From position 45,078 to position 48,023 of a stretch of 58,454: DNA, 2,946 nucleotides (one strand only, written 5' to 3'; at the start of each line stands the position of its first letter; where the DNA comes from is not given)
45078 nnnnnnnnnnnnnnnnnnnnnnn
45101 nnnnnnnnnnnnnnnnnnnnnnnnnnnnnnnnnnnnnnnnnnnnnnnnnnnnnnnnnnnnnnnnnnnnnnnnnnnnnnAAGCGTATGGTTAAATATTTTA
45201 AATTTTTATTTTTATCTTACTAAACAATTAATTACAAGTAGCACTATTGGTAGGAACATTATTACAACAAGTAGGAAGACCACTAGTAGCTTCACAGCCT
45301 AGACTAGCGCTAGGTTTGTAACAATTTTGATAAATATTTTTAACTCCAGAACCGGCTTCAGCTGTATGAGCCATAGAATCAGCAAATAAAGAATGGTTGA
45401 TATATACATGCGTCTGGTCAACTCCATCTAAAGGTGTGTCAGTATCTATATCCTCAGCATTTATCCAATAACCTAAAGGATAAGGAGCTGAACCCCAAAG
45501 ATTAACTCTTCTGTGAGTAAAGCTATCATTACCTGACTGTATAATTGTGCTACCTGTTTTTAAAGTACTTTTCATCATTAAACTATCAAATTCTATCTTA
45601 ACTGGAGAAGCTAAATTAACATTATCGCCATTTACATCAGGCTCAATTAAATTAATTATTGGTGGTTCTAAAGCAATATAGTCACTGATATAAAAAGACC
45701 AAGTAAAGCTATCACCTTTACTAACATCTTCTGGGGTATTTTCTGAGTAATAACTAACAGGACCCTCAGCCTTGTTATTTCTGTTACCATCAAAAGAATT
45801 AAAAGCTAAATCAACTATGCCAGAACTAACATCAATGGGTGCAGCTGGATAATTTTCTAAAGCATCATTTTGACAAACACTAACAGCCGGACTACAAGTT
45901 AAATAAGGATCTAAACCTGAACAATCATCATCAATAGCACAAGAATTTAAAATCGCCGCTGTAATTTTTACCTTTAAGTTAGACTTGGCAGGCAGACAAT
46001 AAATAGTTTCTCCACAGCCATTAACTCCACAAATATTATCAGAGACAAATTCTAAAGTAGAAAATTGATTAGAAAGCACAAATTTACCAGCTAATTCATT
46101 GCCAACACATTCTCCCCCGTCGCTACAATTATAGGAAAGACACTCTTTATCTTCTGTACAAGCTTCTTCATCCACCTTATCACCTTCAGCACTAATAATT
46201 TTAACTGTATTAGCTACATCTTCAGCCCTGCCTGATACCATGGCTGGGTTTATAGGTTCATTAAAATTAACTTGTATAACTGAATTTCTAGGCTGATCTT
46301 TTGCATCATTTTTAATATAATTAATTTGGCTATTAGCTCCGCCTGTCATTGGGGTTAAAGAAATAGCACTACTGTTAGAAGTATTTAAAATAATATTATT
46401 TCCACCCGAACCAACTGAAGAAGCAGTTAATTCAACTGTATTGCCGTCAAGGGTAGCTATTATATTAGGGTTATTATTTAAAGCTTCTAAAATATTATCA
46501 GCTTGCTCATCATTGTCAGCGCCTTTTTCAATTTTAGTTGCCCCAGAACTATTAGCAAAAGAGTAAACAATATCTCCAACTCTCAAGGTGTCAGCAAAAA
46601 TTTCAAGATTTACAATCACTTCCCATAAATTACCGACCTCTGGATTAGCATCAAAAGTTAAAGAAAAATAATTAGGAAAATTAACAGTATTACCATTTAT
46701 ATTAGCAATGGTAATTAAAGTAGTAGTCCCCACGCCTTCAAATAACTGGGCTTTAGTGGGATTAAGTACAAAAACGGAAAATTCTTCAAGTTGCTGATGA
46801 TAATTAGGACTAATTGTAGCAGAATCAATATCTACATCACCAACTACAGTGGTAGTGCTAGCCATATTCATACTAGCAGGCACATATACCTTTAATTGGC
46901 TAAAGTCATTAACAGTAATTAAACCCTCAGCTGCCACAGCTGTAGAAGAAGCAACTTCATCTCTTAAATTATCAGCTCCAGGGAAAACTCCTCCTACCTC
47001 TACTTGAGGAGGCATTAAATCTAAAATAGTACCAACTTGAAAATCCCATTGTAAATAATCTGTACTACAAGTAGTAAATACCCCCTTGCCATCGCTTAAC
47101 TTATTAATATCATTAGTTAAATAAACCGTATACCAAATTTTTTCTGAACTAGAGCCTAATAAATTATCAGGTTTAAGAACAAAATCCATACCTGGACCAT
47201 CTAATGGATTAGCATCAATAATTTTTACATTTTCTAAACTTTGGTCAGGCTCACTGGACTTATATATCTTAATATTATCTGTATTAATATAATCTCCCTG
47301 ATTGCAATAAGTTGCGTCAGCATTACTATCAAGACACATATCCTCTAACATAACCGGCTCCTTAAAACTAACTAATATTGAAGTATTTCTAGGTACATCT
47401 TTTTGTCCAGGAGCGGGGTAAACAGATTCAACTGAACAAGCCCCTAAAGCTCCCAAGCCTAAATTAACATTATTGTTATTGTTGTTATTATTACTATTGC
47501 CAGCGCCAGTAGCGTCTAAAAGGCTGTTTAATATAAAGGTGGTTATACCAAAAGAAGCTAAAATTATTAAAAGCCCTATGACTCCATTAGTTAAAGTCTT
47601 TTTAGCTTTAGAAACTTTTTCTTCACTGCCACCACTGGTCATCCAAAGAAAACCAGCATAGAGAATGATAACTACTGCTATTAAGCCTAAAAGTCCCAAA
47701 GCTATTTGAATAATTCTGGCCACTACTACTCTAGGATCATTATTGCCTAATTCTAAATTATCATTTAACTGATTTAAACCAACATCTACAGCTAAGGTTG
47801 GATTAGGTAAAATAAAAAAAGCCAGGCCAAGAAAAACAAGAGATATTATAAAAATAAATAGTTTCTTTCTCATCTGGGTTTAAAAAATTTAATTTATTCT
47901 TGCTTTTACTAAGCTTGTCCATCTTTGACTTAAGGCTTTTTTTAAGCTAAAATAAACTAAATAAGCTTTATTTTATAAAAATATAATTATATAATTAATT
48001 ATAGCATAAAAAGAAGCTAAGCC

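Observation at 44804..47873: Duplicated VirB2/TrbC-type (T4SS-pilin-like) two-TM module fused to giant ectodomains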

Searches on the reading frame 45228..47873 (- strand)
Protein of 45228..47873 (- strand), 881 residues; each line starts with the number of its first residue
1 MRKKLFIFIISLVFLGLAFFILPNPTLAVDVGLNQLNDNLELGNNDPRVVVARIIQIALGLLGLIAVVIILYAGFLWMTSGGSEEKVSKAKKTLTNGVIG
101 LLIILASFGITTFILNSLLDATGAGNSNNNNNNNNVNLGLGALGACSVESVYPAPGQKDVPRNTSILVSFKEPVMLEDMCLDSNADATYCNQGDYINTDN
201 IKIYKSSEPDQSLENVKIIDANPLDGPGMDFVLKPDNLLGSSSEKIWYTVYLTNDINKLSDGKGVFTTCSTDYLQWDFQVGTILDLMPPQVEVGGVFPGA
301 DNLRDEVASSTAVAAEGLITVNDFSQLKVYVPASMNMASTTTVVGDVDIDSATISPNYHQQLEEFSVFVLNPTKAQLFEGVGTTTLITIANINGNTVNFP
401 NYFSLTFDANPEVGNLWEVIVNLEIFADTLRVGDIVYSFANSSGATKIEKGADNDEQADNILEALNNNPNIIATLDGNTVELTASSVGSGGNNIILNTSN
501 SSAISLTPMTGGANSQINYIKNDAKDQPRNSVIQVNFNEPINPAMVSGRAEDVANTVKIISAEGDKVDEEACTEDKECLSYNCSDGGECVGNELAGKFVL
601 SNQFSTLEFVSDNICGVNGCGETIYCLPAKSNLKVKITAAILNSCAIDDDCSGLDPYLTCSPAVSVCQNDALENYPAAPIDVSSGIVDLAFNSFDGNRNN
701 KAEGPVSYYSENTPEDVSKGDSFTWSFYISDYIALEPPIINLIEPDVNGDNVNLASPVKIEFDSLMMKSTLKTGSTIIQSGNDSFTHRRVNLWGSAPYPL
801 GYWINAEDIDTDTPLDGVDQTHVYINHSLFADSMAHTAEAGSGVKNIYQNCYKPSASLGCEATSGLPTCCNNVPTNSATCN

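Call 6: search_protein_families(library=pfam, proteins=[window:45228-47873:-], max_evalue=1)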
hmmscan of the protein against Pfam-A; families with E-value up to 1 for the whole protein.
window:45228-47873:- (881 aa): 5 families
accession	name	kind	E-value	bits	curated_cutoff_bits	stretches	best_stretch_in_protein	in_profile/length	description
PF13205.12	Big_5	-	5.7e-09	37.1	23.6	2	146-261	5-92/105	Bacterial Ig-like domain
PF18895.5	T4SS_pilin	-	8.7e-09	35.8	26.6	1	53-114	11-71/71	Type IV secretion system pilin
PF04956.18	TrbC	-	0.0024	18.5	27.9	1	8-112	10-96/98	TrbC/VIRB2 pilin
PF15183.11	MRAP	-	0.014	15.8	27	1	89-135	32-76/89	Melanocortin-2 receptor accessory protein family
PF04746.17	DUF575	-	0.06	14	25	1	48-91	6-49/101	Protein of unknown function (DUF575)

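Call 15: search_protein_families(library=ncbifam, proteins=[window:45228-47873:-], max_evalue=0.01)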
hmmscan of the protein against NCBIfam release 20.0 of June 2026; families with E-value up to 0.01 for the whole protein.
window:45228-47873:- (881 aa): 1 family
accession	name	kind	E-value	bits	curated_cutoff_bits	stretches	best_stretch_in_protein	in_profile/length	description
NF045849.1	ICE_MMCAP2_0565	equivalog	2.5e-08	33.5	40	1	54-116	16-78/80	Mbov_0395 family pilin-like conjugal transfer protein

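Call 17: find_homologous_proteins(query=window:45231-47873:-, max_evalue=0.001)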
Query window:45231-47873:- (881 aa): 156 proteins with E <= 0.001 among 8000 candidates; the best 120 are listed.
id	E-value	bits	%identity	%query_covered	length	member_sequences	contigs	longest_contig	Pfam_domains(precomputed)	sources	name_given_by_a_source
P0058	0.0e+0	1978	100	100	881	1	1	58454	PF13205.13,PF18895.6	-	-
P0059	0.0e+0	1269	66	100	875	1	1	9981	PF13205.13,PF18895.6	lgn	-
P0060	7.4e-281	952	52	98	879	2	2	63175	PF13205.13,PF18895.6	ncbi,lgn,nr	ncbi:hypothetical protein EOL94_03040 [bacterium]|nr:hypothetical protein [bacterium]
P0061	1.5e-280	951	52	100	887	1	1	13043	PF13205.13,PF18895.6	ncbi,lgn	-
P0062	1.0e-248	846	48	100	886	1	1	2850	PF13205.13,PF18895.6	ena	-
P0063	8.0e-247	840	47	100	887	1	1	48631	PF13205.13,PF18895.6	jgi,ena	-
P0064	2.6e-240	818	48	100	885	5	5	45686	PF13205.13,PF18895.6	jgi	jgi:hypothetical protein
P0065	2.6e-235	802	48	100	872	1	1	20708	PF13205.13,PF18895.6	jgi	jgi:hypothetical protein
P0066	5.4e-235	800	47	100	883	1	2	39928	PF13205.13,PF18895.6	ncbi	ncbi:MAG: pilin [Parcubacteria group bacterium]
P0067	3.8e-234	798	46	100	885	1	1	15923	PF13205.13,PF18895.6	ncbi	-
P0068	1.1e-223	763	44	100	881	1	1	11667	PF13205.13,PF18895.6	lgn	-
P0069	1.3e-216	740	50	82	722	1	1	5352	PF13205.13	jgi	jgi:hypothetical protein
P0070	5.7e-215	734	43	99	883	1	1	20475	PF13205.13,PF18895.6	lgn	-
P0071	2.8e-212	725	44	97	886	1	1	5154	PF13205.13,PF18895.6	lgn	-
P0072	4.3e-211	721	43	100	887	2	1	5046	PF13205.13,PF18895.6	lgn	-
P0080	1.6e-204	700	45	100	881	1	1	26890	PF13205.13,PF18895.6,PF04956.19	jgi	jgi:hypothetical protein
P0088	1.7e-199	683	41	97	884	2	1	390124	PF13205.13,PF18895.6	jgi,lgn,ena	-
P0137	6.7e-181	622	40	96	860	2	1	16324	PF13205.13,PF18895.6,PF04956.19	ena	-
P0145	6.8e-179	615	39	99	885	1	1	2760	PF13205.13,PF18895.6,PF04956.19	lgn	-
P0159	1.8e-167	577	39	99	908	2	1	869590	PF13205.13,PF18895.6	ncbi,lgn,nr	ncbi:MAG: Ig-like domain-containing protein [Patescibacteria group bacterium]|nr:MAG: Ig-like domain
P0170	2.7e-152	527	37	100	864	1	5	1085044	PF13205.13,PF18895.6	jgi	jgi:hypothetical protein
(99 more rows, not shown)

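Call 19: find_encoding_contigs(protein=P0159, flank=10000, max_places=2)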
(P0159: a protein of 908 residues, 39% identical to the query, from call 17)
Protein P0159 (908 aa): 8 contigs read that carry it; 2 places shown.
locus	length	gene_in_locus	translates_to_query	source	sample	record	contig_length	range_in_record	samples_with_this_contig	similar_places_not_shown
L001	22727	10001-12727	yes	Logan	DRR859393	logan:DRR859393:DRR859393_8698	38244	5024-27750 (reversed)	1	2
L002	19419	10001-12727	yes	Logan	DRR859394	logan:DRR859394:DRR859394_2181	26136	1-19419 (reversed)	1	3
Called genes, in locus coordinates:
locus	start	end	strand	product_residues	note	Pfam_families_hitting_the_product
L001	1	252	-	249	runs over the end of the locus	PF01145:Band_7, PF13421:Band_7_1 (weak)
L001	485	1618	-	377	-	PF01637:ATPase_2 (faint), PF13173:AAA_14, PF13401:AAA_22 (faint), PF13635:DUF4143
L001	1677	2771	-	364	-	PF00814:TsaD, PF22521:HypF_C_2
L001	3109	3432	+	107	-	PF09685:MamF_MmsF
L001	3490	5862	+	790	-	PF01326:PPDK_N, PF00391:PEP-utilizers, PF02896:PEP-utilizers_C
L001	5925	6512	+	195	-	PF10502:Peptidase_S26, PF00717:Peptidase_S24 (weak)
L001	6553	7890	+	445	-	PF13393:tRNA-synt_His, PF03129:HGTP_anticodon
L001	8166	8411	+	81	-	-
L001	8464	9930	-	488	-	PF13328:HD_4, PF01966:HD, PF04607:RelA_SpoT, PF02824:TGS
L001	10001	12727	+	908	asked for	PF18895:T4SS_pilin (weak), PF13205:Big_5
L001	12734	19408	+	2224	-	PF13205:Big_5, PF01833:TIG (weak), PF00041:fn3 (weak)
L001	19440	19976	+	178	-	PF18884:TSP3_bac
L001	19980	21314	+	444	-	PF18884:TSP3_bac (weak)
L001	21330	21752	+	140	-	PF02130:YbeY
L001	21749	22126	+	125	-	PF01219:DAGK_prokar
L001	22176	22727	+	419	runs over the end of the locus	PF11104:PilM_2 (faint), PF02491:SHS2_FTSA, PF06723:MreB_Mbl, PF14450:FtsA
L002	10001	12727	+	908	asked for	PF18895:T4SS_pilin (weak), PF13205:Big_5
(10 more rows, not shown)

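Call 20: find_encoding_contigs(protein=P0060, flank=10000, max_places=2)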
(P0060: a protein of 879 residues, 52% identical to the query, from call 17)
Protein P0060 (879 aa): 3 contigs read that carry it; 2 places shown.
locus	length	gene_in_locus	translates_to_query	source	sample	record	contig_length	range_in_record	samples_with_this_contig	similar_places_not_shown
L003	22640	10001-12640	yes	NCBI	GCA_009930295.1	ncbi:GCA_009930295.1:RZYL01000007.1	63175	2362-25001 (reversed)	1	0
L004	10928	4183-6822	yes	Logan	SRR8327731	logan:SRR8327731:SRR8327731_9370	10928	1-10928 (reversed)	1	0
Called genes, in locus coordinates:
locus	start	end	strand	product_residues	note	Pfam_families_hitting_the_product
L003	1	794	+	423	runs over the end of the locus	PF00675:Peptidase_M16, PF05193:Peptidase_M16_C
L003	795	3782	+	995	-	PF00580:UvrD-helicase, PF13245:AAA_19, PF13361:UvrD_C, PF13538:UvrD_C_2 (weak), PF12705:PDDEXK_1, PF01930:Cas_Cas4 (weak)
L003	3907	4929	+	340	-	PF01078:Mg_chelatase (faint), PF05496:RuvB_N, PF14532:Sigma54_activ_2 (weak), PF00004:AAA, PF07728:AAA_5, PF17864:AAA_lid_4, PF05491:WHD_RuvB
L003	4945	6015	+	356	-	PF02547:Queuosine_synth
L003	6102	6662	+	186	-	PF10502:Peptidase_S26, PF00717:Peptidase_S24 (weak)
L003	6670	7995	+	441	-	PF00152:tRNA-synt_2 (faint), PF13393:tRNA-synt_His, PF01409:tRNA-synt_2d (weak), PF00587:tRNA-synt_2b, PF03129:HGTP_anticodon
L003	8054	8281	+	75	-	PF01165:Ribosomal_S21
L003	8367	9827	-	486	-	PF13328:HD_4, PF01966:HD, PF04607:RelA_SpoT, PF02824:TGS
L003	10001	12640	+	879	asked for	PF18895:T4SS_pilin, PF13205:Big_5 (faint)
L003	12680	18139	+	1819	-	PF18895:T4SS_pilin, PF01833:TIG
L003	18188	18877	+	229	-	-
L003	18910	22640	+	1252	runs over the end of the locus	PF05345:He_PIG (faint)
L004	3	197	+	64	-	?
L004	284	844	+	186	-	PF10502:Peptidase_S26, PF00717:Peptidase_S24 (weak)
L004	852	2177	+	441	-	PF00152:tRNA-synt_2 (faint), PF13393:tRNA-synt_His, PF01409:tRNA-synt_2d (weak), PF00587:tRNA-synt_2b, PF03129:HGTP_anticodon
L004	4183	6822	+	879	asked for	PF18895:T4SS_pilin, PF13205:Big_5 (faint)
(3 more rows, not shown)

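Call 45: find_encoding_contigs(protein=P0170, flank=10000, max_places=1)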
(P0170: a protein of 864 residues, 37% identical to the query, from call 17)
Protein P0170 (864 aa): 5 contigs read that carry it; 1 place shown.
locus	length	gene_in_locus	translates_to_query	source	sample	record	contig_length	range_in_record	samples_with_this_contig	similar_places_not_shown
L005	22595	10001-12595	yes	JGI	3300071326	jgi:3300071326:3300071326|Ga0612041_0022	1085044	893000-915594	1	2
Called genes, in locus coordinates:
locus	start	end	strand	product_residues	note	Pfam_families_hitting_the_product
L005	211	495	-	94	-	-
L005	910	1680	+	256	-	PF01522:Polysacc_deac_1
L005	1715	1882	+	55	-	-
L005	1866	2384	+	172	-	PF02498:Bro-N (weak)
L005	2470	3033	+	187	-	PF10502:Peptidase_S26, PF00717:Peptidase_S24 (weak)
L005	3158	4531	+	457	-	PF13393:tRNA-synt_His, PF00587:tRNA-synt_2b, PF03129:HGTP_anticodon (weak)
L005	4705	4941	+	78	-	PF01165:Ribosomal_S21 (weak)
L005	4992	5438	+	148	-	PF09424:YqeY, PF02637:GatB_Yqey (weak)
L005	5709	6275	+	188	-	-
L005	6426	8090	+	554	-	-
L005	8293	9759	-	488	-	PF13328:HD_4, PF01966:HD, PF04607:RelA_SpoT, PF02824:TGS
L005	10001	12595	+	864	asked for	PF18895:T4SS_pilin (weak), PF13205:Big_5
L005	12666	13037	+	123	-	PF05635:23S_rRNA_IVP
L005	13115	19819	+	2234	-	PF18895:T4SS_pilin (weak), PF13205:Big_5 (faint), PF01833:TIG, PF00041:fn3 (faint)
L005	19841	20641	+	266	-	PF18884:TSP3_bac (faint)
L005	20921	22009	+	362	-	-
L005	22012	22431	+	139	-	PF02130:YbeY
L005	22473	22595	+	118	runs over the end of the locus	PF01219:DAGK_prokar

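Call 46: find_encoding_contigs(protein=P0088, flank=10000, max_places=1)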
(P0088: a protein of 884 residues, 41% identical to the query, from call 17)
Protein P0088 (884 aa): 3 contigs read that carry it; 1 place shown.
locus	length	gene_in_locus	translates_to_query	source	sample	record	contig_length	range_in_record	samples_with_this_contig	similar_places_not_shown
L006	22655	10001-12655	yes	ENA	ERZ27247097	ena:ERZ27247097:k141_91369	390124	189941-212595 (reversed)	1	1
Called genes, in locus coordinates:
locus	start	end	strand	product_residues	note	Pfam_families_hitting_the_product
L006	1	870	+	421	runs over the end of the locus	PF00675:Peptidase_M16, PF05193:Peptidase_M16_C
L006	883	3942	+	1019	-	PF00580:UvrD-helicase, PF01443:Viral_helicase1 (faint), PF13245:AAA_19, PF13604:AAA_30 (faint), PF13361:UvrD_C, PF13538:UvrD_C_2 (faint), PF12705:PDDEXK_1, PF01930:Cas_Cas4 (weak)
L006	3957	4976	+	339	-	PF05673:DUF815 (faint), PF01078:Mg_chelatase (faint), PF05496:RuvB_N, PF13191:AAA_16 (faint), PF00004:AAA, PF07728:AAA_5, PF17864:AAA_lid_4, PF05491:WHD_RuvB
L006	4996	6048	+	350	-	PF02547:Queuosine_synth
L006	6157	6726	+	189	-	PF10502:Peptidase_S26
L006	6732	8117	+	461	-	PF13393:tRNA-synt_His, PF00587:tRNA-synt_2b, PF03129:HGTP_anticodon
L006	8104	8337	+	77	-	-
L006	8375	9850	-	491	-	PF13328:HD_4, PF01966:HD, PF04607:RelA_SpoT, PF02824:TGS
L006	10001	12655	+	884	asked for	PF18895:T4SS_pilin, PF13205:Big_5 (weak)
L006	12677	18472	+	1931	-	PF18895:T4SS_pilin, PF13205:Big_5 (weak), PF00041:fn3 (faint)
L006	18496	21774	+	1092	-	-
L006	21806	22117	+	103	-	-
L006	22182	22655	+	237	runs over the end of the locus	PF18884:TSP3_bac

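Call 48: find_related_loci(query=A2, collection=genome_contigs, flank=10000)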
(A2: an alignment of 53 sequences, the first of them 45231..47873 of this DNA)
Query A2 (881 aa) in genome_contigs; peptide patterns used: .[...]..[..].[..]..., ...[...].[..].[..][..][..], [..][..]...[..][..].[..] (x = any residue, [..] = any of these).
599 stretches matched a pattern (row limit reached: there are more); 517 encode a relative of the query (tblastn E <= 1e-3); the best 80 are kept; 80 distinct loci.
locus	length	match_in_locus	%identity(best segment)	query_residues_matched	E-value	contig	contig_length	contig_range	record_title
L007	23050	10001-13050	47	1-881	0e+0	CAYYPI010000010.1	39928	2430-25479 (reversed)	MAG TPA_asm: uncultured Gammaproteobacteria bacterium isolate SRP252850_co1_249 genome assembly, contig: NODE_1530_lengt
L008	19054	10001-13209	48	12-875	0e+0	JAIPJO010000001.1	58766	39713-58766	MAG: Patescibacteria group bacterium isolate Tobar14m-G37 Tobar14m-C314, whole genome shotgun sequence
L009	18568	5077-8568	44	1-880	0e+0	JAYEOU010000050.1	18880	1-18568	MAG: Patescibacteria group bacterium isolate MAG021 MAG021_50, whole genome shotgun sequence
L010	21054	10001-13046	43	1-877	0e+0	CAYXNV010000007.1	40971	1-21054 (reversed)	MAG TPA_asm: uncultured Gammaproteobacteria bacterium isolate SRP167671_co1_111 genome assembly, contig: NODE_1066_lengt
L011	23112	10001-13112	44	1-875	0e+0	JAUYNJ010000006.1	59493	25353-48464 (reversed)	MAG: bacterium isolate C3_metabat.bin.14 C3_k141_103670, whole genome shotgun sequence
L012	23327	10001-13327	43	1-876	0e+0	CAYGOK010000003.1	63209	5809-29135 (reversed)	MAG TPA_asm: uncultured Gammaproteobacteria bacterium isolate ERP113451_co4_182 genome assembly, contig: NODE_96_length_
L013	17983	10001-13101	44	19-880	0e+0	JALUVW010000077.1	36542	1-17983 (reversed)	MAG: Candidatus Falkowbacteria bacterium isolate 128-326_metabat2_scaf2bin.076 128-326_scaffold_397_c1, whole genome sho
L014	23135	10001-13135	42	3-876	0e+0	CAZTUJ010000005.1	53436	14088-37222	MAG TPA_asm: uncultured Gammaproteobacteria bacterium isolate SRP272421_co2_96 genome assembly, contig: NODE_991_length_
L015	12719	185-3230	43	17-880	0e+0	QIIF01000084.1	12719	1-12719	MAG: Candidatus Falkowbacteria bacterium isolate SZUA-104 Ga0063293_10004801, whole genome shotgun sequence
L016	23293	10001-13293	43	1-870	0e+0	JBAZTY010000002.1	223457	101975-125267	MAG: Patescibacteria group bacterium isolate SO_2017_GW1_214 NODE_441_length_223457_cov_2.688940_OW334_2017, whole genom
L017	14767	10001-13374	43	1-877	0e+0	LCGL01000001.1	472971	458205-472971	MAG: Candidatus Falkowbacteria bacterium GW2011_GWF2_43_32 UV95_C0001, whole genome shotgun sequence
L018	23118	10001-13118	42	2-875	0e+0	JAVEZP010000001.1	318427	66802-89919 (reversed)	MAG: Patescibacteria group bacterium isolate BF4_68 NODE_35_length_318427_cov_32.135375_Biofilm4, whole genome shotgun s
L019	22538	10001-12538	40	1-871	0e+0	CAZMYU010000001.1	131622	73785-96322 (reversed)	MAG TPA_asm: uncultured Gammaproteobacteria bacterium isolate binchicken_co154_8 genome assembly, contig: NODE_74_length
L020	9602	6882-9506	42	3-880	0e+0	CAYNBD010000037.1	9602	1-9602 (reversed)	MAG TPA_asm: uncultured Gammaproteobacteria bacterium isolate binchicken_co129_838 genome assembly, contig: NODE_22869_l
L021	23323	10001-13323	42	1-876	0e+0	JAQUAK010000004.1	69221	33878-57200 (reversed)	MAG: Patescibacteria group bacterium isolate STC_82 NODE_817_length_69221_cov_7.136220_Sandtown_C, whole genome shotgun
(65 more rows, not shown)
